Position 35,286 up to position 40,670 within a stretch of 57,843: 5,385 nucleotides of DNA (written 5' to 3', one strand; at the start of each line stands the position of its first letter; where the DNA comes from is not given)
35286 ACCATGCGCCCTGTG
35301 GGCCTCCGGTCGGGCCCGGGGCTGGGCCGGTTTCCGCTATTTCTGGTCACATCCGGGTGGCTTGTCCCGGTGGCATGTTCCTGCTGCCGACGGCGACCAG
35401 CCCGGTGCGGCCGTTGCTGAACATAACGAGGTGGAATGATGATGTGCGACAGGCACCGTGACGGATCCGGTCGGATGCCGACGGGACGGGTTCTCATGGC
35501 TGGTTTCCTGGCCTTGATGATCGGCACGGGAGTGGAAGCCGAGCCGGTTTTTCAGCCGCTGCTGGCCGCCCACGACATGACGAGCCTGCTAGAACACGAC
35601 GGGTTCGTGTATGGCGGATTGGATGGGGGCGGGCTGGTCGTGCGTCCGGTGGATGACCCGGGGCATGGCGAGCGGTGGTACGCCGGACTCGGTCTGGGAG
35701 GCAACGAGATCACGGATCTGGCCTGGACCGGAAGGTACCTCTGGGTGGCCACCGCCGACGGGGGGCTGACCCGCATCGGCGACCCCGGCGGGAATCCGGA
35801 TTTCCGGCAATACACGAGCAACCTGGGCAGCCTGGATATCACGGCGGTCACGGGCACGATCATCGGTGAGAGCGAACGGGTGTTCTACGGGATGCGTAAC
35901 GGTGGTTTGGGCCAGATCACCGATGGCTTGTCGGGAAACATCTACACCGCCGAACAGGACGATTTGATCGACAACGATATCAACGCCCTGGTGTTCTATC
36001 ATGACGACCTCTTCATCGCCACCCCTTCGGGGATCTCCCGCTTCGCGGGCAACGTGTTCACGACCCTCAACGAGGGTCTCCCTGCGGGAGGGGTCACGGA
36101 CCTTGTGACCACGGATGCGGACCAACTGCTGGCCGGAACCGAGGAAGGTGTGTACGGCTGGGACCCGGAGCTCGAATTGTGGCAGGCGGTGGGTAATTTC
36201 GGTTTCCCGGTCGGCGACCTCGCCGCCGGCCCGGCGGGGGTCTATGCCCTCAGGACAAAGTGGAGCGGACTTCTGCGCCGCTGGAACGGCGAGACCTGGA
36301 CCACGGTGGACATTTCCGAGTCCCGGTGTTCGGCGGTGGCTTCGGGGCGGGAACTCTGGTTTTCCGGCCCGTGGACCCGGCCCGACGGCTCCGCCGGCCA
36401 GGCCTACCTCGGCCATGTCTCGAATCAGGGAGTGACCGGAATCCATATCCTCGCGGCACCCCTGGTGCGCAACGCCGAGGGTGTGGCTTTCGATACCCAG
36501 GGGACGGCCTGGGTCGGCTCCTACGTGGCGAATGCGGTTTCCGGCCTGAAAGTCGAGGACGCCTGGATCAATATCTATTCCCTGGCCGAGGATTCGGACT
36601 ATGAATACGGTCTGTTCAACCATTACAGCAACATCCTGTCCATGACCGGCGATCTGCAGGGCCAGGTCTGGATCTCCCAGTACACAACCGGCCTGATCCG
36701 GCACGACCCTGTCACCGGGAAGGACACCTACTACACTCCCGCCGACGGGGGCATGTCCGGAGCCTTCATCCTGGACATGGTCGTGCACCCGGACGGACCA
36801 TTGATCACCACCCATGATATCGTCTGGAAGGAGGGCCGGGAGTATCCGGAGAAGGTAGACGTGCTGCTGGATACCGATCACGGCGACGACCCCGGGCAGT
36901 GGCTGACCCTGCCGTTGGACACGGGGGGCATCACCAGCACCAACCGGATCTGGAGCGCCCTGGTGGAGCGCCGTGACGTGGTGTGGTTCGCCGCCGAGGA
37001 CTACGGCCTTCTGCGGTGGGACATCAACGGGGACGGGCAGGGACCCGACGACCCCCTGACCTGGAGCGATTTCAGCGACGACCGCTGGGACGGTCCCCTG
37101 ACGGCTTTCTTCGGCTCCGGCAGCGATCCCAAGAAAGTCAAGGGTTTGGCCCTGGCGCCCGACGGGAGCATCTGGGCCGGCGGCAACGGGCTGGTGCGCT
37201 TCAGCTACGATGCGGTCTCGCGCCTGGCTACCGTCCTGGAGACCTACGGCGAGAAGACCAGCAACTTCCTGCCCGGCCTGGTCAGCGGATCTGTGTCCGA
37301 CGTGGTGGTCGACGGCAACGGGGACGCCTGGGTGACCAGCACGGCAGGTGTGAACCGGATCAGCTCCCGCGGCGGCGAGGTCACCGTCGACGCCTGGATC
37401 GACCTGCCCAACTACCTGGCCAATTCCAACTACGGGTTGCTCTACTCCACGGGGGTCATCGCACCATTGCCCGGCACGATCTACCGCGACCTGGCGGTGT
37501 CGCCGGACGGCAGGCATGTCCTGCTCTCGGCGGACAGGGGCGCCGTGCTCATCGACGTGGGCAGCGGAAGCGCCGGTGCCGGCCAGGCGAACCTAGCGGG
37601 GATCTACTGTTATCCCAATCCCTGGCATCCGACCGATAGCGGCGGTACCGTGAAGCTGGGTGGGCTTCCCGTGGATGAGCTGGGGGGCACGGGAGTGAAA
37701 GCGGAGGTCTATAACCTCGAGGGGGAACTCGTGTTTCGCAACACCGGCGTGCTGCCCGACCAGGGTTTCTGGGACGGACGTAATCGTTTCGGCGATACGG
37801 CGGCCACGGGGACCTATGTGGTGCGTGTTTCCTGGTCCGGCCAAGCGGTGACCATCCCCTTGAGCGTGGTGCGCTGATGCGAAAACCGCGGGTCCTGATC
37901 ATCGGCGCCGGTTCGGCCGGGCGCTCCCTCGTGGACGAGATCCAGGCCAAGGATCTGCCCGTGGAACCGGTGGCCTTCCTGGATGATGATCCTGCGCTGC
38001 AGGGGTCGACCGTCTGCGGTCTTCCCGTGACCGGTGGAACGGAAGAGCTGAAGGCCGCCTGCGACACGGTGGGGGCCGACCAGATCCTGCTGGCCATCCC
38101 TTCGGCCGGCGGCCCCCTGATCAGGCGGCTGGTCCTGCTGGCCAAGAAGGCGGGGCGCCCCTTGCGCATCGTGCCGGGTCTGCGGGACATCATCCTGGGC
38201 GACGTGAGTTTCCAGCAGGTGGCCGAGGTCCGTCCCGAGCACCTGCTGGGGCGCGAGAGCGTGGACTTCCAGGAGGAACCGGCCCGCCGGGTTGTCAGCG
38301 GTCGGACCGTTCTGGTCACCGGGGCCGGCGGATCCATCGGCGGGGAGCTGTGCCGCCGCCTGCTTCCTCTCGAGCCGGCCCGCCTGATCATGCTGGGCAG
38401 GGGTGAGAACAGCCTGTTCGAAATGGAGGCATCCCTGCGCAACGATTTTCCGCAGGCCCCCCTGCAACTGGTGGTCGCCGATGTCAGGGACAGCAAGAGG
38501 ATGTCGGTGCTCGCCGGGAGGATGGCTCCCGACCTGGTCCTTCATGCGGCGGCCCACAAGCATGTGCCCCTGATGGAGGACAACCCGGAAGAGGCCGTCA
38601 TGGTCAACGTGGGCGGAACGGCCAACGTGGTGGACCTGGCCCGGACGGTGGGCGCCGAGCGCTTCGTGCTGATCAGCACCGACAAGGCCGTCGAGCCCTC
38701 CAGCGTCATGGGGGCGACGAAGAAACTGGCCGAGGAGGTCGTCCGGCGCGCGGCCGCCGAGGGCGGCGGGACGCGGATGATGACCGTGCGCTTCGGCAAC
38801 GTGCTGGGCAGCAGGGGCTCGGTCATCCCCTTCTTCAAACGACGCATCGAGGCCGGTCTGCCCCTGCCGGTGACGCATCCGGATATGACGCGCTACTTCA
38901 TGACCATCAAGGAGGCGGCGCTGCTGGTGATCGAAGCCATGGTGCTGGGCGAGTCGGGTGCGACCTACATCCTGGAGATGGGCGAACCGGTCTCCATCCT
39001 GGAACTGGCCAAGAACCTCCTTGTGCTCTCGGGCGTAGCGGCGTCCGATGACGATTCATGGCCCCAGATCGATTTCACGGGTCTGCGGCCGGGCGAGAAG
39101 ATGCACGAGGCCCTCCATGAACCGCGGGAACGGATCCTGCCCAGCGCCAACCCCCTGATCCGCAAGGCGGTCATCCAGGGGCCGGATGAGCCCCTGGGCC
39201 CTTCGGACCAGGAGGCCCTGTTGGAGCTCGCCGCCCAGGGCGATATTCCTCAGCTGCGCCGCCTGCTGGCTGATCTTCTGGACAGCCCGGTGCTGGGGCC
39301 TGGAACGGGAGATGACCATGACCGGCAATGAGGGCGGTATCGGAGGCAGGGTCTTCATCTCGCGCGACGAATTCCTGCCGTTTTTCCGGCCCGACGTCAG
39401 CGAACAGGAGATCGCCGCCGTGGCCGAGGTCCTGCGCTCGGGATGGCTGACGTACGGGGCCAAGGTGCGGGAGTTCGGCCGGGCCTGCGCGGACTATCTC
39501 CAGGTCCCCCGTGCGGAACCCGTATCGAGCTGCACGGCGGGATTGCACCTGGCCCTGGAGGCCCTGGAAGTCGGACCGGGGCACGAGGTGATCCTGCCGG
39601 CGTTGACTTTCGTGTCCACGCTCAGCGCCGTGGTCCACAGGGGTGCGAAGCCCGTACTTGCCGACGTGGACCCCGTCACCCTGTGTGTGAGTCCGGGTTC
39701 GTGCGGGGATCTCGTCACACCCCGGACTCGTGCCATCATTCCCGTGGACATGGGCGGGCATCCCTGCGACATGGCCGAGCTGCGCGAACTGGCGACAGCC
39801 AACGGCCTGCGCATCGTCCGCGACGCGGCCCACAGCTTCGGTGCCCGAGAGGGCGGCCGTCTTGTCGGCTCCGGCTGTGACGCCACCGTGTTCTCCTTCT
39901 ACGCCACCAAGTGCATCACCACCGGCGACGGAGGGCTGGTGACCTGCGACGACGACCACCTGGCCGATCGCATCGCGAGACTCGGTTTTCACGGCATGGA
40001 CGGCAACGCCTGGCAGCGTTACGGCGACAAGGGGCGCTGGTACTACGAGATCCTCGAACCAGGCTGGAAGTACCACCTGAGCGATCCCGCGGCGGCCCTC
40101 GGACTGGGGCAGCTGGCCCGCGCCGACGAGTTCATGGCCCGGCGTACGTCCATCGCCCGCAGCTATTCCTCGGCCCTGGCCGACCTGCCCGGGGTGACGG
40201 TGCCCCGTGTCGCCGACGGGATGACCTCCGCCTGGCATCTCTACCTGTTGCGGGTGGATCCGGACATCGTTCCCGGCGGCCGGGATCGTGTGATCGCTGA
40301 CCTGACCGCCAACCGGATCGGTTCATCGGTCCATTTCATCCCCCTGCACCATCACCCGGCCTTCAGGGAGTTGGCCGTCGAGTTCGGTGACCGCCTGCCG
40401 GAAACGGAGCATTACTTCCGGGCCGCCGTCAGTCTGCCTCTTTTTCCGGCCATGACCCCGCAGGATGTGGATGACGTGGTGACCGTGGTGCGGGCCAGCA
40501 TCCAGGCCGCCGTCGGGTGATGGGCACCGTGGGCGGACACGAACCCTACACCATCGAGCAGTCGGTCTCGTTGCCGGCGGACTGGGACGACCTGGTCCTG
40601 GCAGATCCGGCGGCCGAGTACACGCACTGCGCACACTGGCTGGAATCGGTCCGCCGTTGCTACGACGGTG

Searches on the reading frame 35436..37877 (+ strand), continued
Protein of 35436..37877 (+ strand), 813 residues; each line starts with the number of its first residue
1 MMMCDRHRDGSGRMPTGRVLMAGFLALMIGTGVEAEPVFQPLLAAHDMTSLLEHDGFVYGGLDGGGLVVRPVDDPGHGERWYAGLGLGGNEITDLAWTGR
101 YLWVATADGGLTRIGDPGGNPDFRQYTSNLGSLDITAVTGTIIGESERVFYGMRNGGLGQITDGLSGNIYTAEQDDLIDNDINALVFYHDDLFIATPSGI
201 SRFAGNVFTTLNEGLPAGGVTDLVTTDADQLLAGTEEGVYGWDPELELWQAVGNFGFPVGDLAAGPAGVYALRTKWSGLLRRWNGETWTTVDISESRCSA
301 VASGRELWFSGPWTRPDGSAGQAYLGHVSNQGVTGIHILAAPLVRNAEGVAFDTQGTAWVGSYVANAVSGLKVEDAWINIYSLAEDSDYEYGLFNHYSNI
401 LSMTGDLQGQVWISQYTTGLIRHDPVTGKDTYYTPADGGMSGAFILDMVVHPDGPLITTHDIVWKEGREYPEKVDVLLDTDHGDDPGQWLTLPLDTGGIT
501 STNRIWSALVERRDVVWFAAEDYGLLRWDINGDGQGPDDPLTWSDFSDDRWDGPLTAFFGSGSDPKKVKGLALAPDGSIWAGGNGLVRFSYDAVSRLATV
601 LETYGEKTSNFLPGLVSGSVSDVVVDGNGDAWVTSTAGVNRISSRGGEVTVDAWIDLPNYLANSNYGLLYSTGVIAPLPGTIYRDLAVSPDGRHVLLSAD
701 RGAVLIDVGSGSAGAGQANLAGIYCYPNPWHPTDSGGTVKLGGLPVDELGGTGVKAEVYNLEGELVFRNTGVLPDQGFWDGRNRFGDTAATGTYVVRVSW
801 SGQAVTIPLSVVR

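Call 112: search_protein_families(library=ncbifam, proteins=[P0251, P0256, P0260, P0263, P0276, P0286, P0290, P0296, P0320, P0332], max_evalue=0.00001)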
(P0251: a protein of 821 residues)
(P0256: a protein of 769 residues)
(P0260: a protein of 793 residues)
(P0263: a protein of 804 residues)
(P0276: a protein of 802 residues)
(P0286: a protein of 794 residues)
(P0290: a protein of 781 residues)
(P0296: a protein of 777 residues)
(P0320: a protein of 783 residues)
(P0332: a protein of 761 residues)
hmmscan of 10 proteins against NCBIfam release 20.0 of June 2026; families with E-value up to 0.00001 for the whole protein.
P0251 (821 aa): 1 family
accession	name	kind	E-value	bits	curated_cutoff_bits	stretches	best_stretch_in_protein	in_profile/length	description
NF052228.1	T9SS_PorZ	equivalog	2e-16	59.6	260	1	687-809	629-743/757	type IX secretion system anionic LPS delivery protein PorZ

P0256 (769 aa): 2 families
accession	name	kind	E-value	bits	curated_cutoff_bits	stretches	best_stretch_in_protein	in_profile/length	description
NF052228.1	T9SS_PorZ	equivalog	2.3e-16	59.4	260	1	642-754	629-740/757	type IX secretion system anionic LPS delivery protein PorZ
TIGR04183.1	Por_Secre_tail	domain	2.7e-06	27.3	23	1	688-758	1-62/72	T9SS type A sorting domain-containing protein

P0260 (793 aa): 2 families
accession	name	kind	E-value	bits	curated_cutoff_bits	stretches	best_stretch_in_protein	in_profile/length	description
NF052228.1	T9SS_PorZ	equivalog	2.4e-24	85.8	260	1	658-781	623-743/757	type IX secretion system anionic LPS delivery protein PorZ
TIGR04183.1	Por_Secre_tail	domain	6.2e-06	26.1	23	0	712-782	1-62/72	T9SS type A sorting domain-containing protein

P0263 (804 aa): 2 families
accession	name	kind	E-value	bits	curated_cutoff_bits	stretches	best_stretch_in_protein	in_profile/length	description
NF052228.1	T9SS_PorZ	equivalog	3.9e-21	75.2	260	1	725-796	674-747/757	type IX secretion system anionic LPS delivery protein PorZ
TIGR04183.1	Por_Secre_tail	domain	1.9e-10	40.6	23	1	726-801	1-70/72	T9SS type A sorting domain-containing protein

P0276 (802 aa): 1 family
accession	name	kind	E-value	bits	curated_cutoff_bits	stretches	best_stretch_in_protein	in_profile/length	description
NF052228.1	T9SS_PorZ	equivalog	1.8e-18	66.4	260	1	675-793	629-747/757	type IX secretion system anionic LPS delivery protein PorZ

P0286 (794 aa): 2 families
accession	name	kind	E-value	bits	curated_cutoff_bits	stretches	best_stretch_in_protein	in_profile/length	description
NF052228.1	T9SS_PorZ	equivalog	1.1e-29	103.4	260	1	666-789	630-750/757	type IX secretion system anionic LPS delivery protein PorZ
TIGR04183.1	Por_Secre_tail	domain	7.1e-10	38.7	23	1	712-790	1-69/72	T9SS type A sorting domain-containing protein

P0290 (781 aa): 2 families
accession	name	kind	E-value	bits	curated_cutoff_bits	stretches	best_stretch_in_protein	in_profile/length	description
NF052228.1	T9SS_PorZ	equivalog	1.4e-26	93.2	260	1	450-774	439-748/757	type IX secretion system anionic LPS delivery protein PorZ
TIGR04183.1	Por_Secre_tail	domain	1.6e-08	34.4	23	1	696-777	1-69/72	T9SS type A sorting domain-containing protein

P0296 (777 aa): 2 families
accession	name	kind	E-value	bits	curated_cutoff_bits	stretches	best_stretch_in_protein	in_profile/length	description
NF052228.1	T9SS_PorZ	equivalog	1.7e-29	102.8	260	1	543-777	528-757/757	type IX secretion system anionic LPS delivery protein PorZ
TIGR04183.1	Por_Secre_tail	domain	8.4e-08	32.1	23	1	695-775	1-71/72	T9SS type A sorting domain-containing protein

P0320 (783 aa): 2 families
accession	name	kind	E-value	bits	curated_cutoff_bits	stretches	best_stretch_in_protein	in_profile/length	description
NF052228.1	T9SS_PorZ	equivalog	3.1e-27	95.4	260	1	548-783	531-757/757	type IX secretion system anionic LPS delivery protein PorZ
TIGR04183.1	Por_Secre_tail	domain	4.1e-06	26.7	23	1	701-773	1-63/72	T9SS type A sorting domain-containing protein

P0332 (761 aa): 2 families
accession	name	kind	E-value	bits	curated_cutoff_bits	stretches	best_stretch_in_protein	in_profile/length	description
NF052228.1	T9SS_PorZ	equivalog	9.4e-12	44.2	260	0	647-746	644-740/757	type IX secretion system anionic LPS delivery protein PorZ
TIGR04183.1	Por_Secre_tail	domain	2.3e-07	30.7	23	1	681-758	1-70/72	T9SS type A sorting domain-containing protein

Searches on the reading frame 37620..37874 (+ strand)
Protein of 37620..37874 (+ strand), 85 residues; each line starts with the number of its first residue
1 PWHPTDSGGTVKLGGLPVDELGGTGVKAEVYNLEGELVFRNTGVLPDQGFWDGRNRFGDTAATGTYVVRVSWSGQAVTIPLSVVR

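Call 50: search_protein_families(library=ncbifam, proteins=[window:37620-37874:+], max_evalue=1)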
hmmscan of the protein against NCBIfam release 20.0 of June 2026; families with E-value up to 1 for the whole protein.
window:37620-37874:+ (85 aa): 5 families
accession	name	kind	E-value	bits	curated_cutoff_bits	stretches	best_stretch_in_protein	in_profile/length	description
NF009452.0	PRK12812.1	equivalog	0.0033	16.7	258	1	23-74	151-208/289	flagellar basal body rod modification protein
NF033707.1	T9SS_sortase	equivalog_domain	0.0063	14.2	420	1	26-71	1025-1076/1095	type IX secretion system sortase PorU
TIGR04183.1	Por_Secre_tail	domain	0.0084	16.1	23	1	23-78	18-66/72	T9SS type A sorting domain-containing protein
NF005176.1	PRK06655.1-1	equivalog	0.044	13.7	230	1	51-77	128-156/197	flagellar hook assembly protein FlgD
NF052228.1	T9SS_PorZ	equivalog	0.078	11.4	260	1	30-73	701-743/757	type IX secretion system anionic LPS delivery protein PorZ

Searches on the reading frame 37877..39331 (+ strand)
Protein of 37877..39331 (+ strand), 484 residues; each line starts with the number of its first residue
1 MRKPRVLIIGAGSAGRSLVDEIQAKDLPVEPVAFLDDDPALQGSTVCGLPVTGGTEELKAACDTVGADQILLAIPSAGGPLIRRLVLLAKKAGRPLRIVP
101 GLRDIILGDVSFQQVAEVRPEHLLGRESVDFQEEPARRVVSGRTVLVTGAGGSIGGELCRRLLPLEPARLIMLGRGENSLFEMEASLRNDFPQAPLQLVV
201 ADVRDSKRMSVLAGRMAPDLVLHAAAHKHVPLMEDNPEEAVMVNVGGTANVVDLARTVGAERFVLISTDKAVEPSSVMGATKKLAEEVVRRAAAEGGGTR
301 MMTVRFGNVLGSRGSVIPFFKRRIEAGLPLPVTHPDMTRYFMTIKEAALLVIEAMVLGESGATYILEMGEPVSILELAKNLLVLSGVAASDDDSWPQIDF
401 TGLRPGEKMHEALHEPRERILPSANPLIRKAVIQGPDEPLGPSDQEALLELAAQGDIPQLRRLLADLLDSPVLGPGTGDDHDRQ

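Call 4: search_protein_families(library=pfam, proteins=[window:37877-39331:+], max_evalue=0.01)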
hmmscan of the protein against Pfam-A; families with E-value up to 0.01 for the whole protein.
window:37877-39331:+ (484 aa): 11 families
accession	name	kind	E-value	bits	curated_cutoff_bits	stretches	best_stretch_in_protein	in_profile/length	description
PF02719.21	Polysacc_synt_2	-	7.1e-101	337.7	20.2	1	145-419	1-279/293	Polysaccharide biosynthesis protein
PF01370.27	Epimerase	-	7.5e-25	88.2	20.9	1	145-357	1-227/240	NAD dependent epimerase/dehydratase family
PF16363.11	GDP_Man_Dehyd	-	6.4e-16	59.2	27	1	146-270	1-131/332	GDP-mannose 4,6 dehydratase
PF04321.23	RmlD_sub_bind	-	1e-14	54.8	27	1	144-315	2-157/287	RmlD substrate binding domain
PF07993.18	NAD_binding_4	-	5.1e-10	39.4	20.1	1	219-273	90-141/258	Male sterility protein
PF01073.25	3Beta_HSD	-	5.1e-10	39.3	22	1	146-276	1-124/280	3-beta hydroxysteroid dehydrogenase/isomerase family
PF13460.12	NAD_binding_10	-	3.3e-05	24.3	27.2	1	149-290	1-118/184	NAD(P)H-binding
PF00106.31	adh_short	-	5.1e-05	23.3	26.6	1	144-216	2-71/195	short chain dehydrogenase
PF13727.12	CoA_binding_3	-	0.00042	20.8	25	1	7-100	81-175/175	CoA-binding domain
PF17836.7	PglD_N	-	0.0022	18.9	23.4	1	5-61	1-53/78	PglD N-terminal domain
PF08659.16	KR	-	0.0023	18.3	22.6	1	144-267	2-135/180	KR domain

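Call 7: search_protein_families(library=ncbifam, proteins=[window:37877-39331:+], max_evalue=0.001)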
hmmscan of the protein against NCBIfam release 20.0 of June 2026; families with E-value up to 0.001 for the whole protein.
window:37877-39331:+ (484 aa): 35 families (the best 25 are shown)
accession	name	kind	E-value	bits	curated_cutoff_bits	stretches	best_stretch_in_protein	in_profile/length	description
TIGR03589.1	PseB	equivalog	3.2e-53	180.8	407.75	1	141-413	3-261/324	UDP-N-acetylglucosamine 4,6-dehydratase (inverting)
TIGR04130.1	FnlA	equivalog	3.6e-43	147.8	730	1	142-418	4-269/337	UDP-N-acetylglucosamine 4,6-dehydratase/5-epimerase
TIGR01214.1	rmlD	equivalog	4.1e-12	45.8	224.05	1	144-269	1-101/285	dTDP-4-dehydrorhamnose reductase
TIGR01181.1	dTDP_gluc_dehyt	equivalog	7.1e-12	45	365.1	1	145-270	2-127/321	dTDP-glucose 4,6-dehydratase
TIGR03025.1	EPS_sugtrans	subfamily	9.5e-12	44.9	295.55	1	3-118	125-240/445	exopolysaccharide biosynthesis polyprenyl glycosylphosphotransferase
TIGR01179.1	galE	equivalog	1.1e-11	44.2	262.3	1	145-312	2-179/332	UDP-glucose 4-epimerase GalE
TIGR02622.1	CDP_4_6_dhtase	equivalog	1.1e-09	38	278.45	1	142-274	4-135/352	CDP-glucose 4,6-dehydratase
TIGR03023.1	WcaJ_sugtrans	equivalog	1.9e-09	37.3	410.75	1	3-118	129-245/453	undecaprenyl-phosphate glucose phosphotransferase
TIGR03466.1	HpnA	hypoth_equivalog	2.5e-09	36.5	367.65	1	144-272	2-117/327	hopanoid-associated sugar epimerase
TIGR04180.1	EDH_00030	hypoth_equivalog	3.8e-09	36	475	1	145-270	1-123/297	NAD-dependent 4,6-dehydratase LegB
NF004526.0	PRK05872.1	subfamily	3.7e-08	32.8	276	1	137-214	5-78/297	short-chain dehydrogenase/reductase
NF045894.1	PKS_plus_SDR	equivalog_domain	3.7e-08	31.4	1740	1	108-276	1122-1300/1515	type I polyketide synthase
NF006565.0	PRK09072.1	equivalog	5e-08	32.8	238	1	141-244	4-106/265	SDR family oxidoreductase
TIGR01746.1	Thioester-redct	subfamily_domain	1.1e-07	31.4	213.35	1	144-314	1-202/371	thioester reductase domain-containing protein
TIGR03570.1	NeuD_NnaD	subfamily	1.3e-07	31.4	160.8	1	6-75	2-67/202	NeuD/PglB/VioB family sugar acetyltransferase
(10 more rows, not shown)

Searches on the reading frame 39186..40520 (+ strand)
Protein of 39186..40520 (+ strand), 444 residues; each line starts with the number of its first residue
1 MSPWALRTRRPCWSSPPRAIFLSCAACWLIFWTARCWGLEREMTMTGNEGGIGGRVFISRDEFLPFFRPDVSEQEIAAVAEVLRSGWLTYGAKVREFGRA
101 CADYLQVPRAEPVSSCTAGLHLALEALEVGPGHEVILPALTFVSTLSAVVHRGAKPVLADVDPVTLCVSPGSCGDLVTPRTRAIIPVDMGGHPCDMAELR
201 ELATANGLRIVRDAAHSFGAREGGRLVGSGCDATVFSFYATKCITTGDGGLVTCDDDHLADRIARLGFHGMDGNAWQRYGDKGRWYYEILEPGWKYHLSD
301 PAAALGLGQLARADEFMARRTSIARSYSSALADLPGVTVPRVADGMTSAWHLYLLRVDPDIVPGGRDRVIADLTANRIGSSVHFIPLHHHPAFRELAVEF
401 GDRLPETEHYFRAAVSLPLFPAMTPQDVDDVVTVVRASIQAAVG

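Call 4: search_protein_families(library=pfam, proteins=[window:39186-40520:+], max_evalue=0.01)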
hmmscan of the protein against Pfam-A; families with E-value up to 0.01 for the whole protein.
window:39186-40520:+ (444 aa): 1 family
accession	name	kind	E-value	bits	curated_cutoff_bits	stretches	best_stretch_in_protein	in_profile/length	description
PF01041.23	DegT_DnrJ_EryC1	-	1.9e-112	376.5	19.8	1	71-435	3-359/360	DegT/DnrJ/EryC1/StrS aminotransferase family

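Call 7: search_protein_families(library=ncbifam, proteins=[window:39186-40520:+], max_evalue=0.001)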
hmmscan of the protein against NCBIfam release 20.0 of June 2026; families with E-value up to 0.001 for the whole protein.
window:39186-40520:+ (444 aa): 7 families
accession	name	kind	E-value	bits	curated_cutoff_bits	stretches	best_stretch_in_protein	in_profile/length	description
NF008658.2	PRK11658.1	equivalog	2.1e-100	336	631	1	61-437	2-375/379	UDP-4-amino-4-deoxy-L-arabinose aminotransferase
TIGR03588.1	PseC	equivalog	2.9e-99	332.6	423.5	1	63-436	1-377/380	UDP-4-amino-4,6-dideoxy-N-acetyl-beta-L-altrosamine transaminase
NF008687.0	PRK11706.1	equivalog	1.1e-62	212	375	1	64-437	2-372/375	dTDP-4-amino-4,6-dideoxygalactose transaminase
TIGR04181.1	NHT_00031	hypoth_equivalog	1.3e-57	195.3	420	1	67-418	4-357/359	LegC family aminotransferase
TIGR04427.1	PLP_DesI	equivalog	2e-57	195.1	650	1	79-440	38-384/390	dTDP-4-dehydro-6-deoxyglucose aminotransferase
TIGR02379.1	ECA_wecE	subfamily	1.7e-50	171.8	434.85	1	64-436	2-372/376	dTDP-4-amino-4,6-dideoxy-D-glucose transaminase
NF011936.0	PRK15407.1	equivalog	3.1e-37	128.3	423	1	72-440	45-437/440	lipopolysaccharide biosynthesis protein RfbH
